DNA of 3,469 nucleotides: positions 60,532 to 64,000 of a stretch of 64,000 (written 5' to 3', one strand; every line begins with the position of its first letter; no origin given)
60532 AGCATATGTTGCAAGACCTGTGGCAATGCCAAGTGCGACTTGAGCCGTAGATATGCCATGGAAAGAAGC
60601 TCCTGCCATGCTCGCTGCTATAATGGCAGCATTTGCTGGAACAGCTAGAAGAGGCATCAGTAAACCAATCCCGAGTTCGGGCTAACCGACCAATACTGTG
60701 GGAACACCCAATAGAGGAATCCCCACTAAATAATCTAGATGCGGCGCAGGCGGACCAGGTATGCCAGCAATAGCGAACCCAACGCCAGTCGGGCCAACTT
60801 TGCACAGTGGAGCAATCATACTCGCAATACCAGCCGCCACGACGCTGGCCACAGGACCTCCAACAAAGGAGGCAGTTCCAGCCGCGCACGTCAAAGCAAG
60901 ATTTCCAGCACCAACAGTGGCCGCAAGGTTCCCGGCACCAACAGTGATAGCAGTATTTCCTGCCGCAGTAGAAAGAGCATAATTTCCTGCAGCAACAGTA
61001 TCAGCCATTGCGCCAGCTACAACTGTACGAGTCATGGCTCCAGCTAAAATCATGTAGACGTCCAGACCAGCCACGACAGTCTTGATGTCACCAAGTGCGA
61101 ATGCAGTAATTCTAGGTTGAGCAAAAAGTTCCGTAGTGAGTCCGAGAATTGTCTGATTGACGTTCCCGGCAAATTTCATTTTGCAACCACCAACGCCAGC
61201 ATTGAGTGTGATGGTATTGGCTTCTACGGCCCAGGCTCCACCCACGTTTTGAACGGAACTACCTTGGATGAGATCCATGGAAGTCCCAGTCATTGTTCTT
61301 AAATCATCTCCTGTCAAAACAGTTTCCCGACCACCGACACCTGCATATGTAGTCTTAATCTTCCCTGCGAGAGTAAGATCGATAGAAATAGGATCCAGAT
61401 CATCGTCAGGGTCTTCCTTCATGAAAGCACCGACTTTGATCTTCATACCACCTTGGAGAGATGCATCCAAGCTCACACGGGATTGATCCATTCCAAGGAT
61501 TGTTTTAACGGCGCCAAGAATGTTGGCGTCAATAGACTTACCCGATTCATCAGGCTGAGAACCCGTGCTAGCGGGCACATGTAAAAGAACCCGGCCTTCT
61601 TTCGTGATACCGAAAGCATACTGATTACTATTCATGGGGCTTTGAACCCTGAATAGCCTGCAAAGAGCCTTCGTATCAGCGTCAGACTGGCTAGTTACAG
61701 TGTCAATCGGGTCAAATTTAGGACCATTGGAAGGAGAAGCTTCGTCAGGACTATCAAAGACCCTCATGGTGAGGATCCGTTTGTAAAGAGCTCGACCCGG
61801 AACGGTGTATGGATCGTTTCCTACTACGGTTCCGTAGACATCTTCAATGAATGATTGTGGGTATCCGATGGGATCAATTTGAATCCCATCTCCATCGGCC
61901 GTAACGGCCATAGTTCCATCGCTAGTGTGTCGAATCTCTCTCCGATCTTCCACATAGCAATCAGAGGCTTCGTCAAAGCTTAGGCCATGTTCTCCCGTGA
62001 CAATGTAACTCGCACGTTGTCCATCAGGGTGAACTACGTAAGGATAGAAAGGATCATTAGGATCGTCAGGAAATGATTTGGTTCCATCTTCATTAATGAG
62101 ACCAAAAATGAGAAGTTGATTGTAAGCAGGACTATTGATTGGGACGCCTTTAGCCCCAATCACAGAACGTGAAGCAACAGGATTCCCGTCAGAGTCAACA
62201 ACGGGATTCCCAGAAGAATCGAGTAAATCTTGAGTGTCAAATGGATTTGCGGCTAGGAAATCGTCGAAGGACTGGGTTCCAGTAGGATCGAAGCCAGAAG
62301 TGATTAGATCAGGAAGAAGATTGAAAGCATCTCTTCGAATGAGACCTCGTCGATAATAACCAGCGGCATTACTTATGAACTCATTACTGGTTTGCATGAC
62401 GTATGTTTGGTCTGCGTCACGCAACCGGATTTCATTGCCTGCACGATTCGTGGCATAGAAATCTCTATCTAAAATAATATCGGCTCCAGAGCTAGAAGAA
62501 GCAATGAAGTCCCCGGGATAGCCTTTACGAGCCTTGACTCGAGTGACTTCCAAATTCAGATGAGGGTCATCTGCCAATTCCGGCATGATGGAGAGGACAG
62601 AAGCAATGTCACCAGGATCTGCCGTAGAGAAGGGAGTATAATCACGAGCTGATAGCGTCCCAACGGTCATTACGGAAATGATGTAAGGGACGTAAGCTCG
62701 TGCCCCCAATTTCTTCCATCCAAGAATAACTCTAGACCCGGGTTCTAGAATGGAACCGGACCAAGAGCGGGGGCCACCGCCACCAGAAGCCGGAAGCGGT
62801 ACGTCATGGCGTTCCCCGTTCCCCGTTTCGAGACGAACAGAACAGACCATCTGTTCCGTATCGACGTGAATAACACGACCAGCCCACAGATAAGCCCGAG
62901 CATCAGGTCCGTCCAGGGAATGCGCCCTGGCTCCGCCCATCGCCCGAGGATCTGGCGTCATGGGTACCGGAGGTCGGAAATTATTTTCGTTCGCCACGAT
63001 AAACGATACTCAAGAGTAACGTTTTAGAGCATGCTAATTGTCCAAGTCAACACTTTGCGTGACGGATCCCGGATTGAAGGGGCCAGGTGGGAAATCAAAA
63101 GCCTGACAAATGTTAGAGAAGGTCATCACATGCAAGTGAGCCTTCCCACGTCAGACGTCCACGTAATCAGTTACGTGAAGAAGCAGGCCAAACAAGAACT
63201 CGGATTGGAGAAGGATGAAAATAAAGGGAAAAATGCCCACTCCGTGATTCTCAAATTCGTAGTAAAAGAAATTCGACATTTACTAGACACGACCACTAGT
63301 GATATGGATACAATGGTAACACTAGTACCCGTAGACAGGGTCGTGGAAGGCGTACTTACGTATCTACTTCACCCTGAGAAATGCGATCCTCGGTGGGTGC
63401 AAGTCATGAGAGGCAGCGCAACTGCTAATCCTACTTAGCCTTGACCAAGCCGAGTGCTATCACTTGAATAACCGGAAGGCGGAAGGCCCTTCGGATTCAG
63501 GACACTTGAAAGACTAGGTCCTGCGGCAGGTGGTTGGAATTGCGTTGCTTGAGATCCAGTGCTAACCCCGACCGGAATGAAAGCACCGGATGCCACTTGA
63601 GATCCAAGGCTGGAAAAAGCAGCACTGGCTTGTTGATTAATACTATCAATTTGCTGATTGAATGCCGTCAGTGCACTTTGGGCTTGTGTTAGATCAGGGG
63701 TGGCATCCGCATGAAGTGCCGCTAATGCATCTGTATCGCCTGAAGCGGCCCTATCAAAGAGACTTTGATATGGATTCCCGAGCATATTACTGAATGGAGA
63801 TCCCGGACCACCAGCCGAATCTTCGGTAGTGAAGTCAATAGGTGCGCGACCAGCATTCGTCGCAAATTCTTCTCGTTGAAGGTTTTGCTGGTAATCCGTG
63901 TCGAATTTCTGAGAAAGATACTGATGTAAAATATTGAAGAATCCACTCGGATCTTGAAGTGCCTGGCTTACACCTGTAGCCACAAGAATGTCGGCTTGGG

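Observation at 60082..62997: gp5/gpV-like central spike followed by a 191-aa ultra-hydrophobic Ala/Gly-rich protein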

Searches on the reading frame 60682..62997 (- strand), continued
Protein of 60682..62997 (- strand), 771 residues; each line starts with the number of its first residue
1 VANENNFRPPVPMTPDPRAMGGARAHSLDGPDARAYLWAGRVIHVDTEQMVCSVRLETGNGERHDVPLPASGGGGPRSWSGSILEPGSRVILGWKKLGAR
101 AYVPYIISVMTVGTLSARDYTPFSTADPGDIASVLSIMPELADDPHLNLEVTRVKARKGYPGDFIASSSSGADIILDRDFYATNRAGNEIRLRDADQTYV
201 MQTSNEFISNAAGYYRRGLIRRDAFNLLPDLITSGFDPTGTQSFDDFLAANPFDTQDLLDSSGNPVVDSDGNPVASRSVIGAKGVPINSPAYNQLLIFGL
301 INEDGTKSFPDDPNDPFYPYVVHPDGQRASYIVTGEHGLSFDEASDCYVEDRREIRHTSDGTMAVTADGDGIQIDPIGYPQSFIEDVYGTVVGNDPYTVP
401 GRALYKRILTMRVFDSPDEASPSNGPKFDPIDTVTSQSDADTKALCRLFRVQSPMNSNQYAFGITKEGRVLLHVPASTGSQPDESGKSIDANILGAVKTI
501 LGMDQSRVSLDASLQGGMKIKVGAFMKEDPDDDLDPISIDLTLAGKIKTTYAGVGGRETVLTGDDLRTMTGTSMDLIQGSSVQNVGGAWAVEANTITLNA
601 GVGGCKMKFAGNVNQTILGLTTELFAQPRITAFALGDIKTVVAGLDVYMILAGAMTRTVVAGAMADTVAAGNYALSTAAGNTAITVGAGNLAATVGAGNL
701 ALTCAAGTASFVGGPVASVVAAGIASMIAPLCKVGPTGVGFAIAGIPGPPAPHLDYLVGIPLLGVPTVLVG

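Call 75: find_related_loci(query=A2, collection=genome_contigs, flank=4000)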
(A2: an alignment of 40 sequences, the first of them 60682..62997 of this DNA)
Query A2 (771 aa) in genome_contigs; peptide patterns used: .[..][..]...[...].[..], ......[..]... (x = any residue, [..] = any of these).
97 stretches matched a pattern; 1 encode a relative of the query (tblastn E <= 1e-3); 1 distinct loci.
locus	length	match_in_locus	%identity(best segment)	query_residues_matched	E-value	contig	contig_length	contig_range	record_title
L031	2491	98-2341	57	10-771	0e+0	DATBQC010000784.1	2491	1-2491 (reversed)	MAG TPA_asm: Methylobacter sp. isolate SMAG_U4093 k141_286193, whole genome shotgun sequence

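Call 76: find_homologous_proteins(query=L001:9896-12334:+, max_evalue=0.001)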
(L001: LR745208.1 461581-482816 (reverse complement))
Query L001:9896-12334:+ (812 aa): 628 proteins with E <= 0.001 among 8000 candidates; the best 120 are listed.
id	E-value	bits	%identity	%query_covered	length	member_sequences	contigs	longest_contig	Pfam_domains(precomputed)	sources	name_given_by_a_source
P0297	0.0e+0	1809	100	100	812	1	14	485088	-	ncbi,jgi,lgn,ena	-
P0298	0.0e+0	1184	66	100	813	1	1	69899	PF10106.15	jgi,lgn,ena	-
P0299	0.0e+0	1170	65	100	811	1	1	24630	-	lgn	-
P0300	0.0e+0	1161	63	99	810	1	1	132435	-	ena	-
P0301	0.0e+0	1156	66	98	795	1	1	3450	PF10106.15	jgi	jgi:predicted RecA/RadA family phage recombinase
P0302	0.0e+0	1156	65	100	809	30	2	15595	PF10106.15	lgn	-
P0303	0.0e+0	1153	63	100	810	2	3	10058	-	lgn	-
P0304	0.0e+0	1149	65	100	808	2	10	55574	PF04790.19,PF10106.15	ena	-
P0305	0.0e+0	1147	64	100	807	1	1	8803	-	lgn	-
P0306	0.0e+0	1145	64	100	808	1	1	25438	PF10106.15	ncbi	-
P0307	0.0e+0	1142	64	100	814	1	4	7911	-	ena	-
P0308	0.0e+0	1138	64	99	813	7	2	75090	PF10106.15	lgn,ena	-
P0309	0.0e+0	1137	65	98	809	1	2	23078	-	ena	-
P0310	0.0e+0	1137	63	100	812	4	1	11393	PF10106.15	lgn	-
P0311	0.0e+0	1136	63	100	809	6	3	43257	PF10106.15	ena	-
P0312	0.0e+0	1134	65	99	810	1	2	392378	PF04790.19,PF10106.15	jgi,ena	jgi:predicted RecA/RadA family phage recombinase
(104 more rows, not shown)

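Call 77: search_protein_families(library=pfam, proteins=[P0297, P0298, P0304, P0312], max_evalue=1)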
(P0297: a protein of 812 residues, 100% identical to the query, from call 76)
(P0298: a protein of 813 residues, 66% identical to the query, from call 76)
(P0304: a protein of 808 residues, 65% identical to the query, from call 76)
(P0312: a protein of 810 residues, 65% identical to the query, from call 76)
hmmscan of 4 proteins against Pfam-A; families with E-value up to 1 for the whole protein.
P0297 (812 aa): 2 families
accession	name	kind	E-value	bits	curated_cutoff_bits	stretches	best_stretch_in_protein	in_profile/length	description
PF10106.14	DUF2345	-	2.2e-05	24.8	30.7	2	569-631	5-68/151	Uncharacterized protein conserved in bacteria (DUF2345)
PF12059.13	DUF3540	-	0.69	10.2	27.9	0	579-618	80-120/199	Protein of unknown function (DUF3540)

P0298 (813 aa): 3 families
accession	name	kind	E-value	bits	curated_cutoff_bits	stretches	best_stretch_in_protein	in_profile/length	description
PF10106.14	DUF2345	-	1.7e-08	34.9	30.7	2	572-632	10-70/151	Uncharacterized protein conserved in bacteria (DUF2345)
PF04790.18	Sarcoglycan_1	-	0.0015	18.3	32.5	1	573-635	158-221/259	Sarcoglycan complex subunit protein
PF12059.13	DUF3540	-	0.037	14.4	27.9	1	588-663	58-134/199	Protein of unknown function (DUF3540)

P0304 (808 aa): 2 families
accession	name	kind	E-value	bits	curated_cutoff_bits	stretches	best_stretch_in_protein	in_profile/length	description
PF10106.14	DUF2345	-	5.5e-06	26.7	30.7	2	567-625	11-69/151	Uncharacterized protein conserved in bacteria (DUF2345)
PF04790.18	Sarcoglycan_1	-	2.3e-05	24.3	32.5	2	567-630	158-222/259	Sarcoglycan complex subunit protein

P0312 (810 aa): 3 families
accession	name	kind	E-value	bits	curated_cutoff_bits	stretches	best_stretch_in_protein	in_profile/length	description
PF10106.14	DUF2345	-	2.2e-06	28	30.7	2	569-628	11-70/151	Uncharacterized protein conserved in bacteria (DUF2345)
PF04790.18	Sarcoglycan_1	-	4.4e-06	26.6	32.5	2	707-774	129-190/259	Sarcoglycan complex subunit protein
PF12059.13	DUF3540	-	0.23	11.8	27.9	1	587-629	61-104/199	Protein of unknown function (DUF3540)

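Call 79: search_protein_families(library=pfam, proteins=[L001:12383-13156:+], max_evalue=0.01)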
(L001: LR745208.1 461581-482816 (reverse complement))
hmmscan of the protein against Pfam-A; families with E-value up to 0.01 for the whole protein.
L001:12383-13156:+ (257 aa): 1 family
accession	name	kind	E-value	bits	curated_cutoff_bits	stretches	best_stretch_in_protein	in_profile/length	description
PF01510.30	Amidase_2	-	8.2e-16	59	26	1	42-191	5-130/131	N-acetylmuramoyl-L-alanine amidase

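Call 89: search_protein_families(library=ncbifam, proteins=[window:60682-62997:-], max_evalue=0.1)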
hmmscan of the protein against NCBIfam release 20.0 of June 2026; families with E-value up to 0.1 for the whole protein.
window:60682-62997:- (771 aa): 0 families

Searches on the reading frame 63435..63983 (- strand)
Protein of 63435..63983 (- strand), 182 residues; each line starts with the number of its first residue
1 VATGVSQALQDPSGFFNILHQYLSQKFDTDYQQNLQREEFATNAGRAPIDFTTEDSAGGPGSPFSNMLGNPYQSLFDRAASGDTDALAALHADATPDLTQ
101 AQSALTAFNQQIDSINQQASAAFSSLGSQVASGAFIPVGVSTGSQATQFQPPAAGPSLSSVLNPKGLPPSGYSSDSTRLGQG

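Call 4: search_protein_families(library=pfam, proteins=[window:63435-63983:-], max_evalue=1)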
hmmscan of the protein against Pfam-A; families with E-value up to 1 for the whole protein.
window:63435-63983:- (182 aa): 2 families
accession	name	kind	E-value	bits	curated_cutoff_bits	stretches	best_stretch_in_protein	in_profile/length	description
PF24622.1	TMP_4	-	0.0017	18.9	27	1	88-119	16-50/77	Tape measure protein domain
PF22737.1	NNH6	-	0.038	14.6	27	1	86-131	38-82/114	NACHT N-terminal Helical domain 6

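Call 5: search_protein_families(library=phrogs, proteins=[window:63435-63983:-], max_evalue=0.1)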
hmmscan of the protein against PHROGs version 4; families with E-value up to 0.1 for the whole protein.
window:63435-63983:- (182 aa): 1 family
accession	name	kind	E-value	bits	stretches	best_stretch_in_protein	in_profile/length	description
phrog_30921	-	unknown function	0.041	13.6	1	98-171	41-116/489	-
